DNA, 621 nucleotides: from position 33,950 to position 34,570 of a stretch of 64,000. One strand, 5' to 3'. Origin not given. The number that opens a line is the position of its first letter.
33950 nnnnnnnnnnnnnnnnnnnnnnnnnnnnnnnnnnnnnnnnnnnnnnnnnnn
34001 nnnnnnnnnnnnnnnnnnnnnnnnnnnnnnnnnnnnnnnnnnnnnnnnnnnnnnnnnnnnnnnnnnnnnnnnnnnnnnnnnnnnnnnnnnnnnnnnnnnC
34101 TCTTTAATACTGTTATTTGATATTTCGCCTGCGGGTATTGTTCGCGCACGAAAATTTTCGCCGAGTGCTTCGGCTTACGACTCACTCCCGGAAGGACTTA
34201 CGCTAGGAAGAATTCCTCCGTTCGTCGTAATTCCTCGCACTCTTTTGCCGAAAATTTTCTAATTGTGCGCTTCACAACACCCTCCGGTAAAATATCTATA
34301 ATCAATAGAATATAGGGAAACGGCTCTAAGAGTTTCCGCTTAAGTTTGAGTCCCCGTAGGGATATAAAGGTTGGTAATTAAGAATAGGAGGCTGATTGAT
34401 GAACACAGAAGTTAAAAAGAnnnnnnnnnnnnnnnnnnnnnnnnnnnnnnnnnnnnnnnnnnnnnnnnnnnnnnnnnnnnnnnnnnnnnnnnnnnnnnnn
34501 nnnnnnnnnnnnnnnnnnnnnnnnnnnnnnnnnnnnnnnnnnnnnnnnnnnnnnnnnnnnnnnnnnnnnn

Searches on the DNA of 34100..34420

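Call 77: search_rna_families(source=window, start=34100, end=34420, threshold=evalue, max_evalue=1)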
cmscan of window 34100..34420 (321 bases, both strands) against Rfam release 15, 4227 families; matches with E-value up to 1: 0.
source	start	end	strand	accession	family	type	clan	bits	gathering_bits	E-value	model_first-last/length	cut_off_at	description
